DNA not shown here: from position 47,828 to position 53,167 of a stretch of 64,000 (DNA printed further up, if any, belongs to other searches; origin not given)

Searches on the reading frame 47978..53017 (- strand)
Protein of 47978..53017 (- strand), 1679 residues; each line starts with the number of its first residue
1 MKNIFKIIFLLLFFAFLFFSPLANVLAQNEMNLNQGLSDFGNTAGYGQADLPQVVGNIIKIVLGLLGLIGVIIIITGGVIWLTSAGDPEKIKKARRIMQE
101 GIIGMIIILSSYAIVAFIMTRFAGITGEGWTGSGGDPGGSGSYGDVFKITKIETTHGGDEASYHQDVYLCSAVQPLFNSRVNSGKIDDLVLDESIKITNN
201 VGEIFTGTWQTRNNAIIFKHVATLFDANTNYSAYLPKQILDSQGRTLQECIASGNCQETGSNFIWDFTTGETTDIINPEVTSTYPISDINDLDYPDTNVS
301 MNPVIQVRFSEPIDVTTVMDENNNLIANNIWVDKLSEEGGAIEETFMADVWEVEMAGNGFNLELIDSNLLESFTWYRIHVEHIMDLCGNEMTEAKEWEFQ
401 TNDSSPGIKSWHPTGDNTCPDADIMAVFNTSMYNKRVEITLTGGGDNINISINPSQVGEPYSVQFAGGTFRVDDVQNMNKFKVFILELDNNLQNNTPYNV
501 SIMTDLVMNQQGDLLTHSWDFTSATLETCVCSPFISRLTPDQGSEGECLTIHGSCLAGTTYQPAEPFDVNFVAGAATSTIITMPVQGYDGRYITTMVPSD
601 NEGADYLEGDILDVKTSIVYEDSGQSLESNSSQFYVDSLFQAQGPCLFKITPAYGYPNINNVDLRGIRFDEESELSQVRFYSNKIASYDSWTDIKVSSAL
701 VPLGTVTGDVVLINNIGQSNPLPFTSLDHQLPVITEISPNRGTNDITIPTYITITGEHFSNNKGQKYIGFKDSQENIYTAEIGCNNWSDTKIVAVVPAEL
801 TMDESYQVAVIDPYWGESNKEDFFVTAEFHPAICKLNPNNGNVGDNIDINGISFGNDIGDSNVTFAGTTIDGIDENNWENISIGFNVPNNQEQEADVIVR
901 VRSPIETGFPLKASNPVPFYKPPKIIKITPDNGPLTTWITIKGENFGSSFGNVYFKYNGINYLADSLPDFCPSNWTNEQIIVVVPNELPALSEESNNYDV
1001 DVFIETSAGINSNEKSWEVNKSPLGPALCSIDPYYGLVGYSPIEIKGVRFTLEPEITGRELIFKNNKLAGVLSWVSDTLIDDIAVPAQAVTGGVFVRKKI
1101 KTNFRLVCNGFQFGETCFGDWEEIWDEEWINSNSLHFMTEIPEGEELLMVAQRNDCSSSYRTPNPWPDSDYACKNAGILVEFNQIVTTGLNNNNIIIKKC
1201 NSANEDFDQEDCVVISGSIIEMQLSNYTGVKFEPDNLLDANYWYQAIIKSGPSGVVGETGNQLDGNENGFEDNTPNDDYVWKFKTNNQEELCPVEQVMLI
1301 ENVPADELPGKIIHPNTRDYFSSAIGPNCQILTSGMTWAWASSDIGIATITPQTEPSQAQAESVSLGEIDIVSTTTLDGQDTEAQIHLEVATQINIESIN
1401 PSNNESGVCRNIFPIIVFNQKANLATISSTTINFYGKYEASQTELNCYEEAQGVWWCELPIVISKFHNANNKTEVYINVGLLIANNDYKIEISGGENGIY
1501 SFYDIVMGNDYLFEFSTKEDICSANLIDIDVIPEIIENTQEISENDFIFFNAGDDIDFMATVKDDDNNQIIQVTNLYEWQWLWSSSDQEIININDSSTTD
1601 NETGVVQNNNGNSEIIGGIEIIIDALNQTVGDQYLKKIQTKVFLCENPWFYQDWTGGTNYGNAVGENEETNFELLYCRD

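Call 7: search_protein_families(library=pfam, proteins=[window:47978-53017:-], max_evalue=0.001)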
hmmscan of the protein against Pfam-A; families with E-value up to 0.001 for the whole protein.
window:47978-53017:- (1679 aa): 3 families
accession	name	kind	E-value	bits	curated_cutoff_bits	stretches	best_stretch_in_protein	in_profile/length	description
PF13205.12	Big_5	-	1.3e-19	71.3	23.6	1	276-401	3-105/105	Bacterial Ig-like domain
PF01833.30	TIG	-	4.5e-16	59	20.9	2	732-811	1-71/84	IPT/TIG domain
PF18895.5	T4SS_pilin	-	9e-07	29.3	26.6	1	51-118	5-71/71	Type IV secretion system pilin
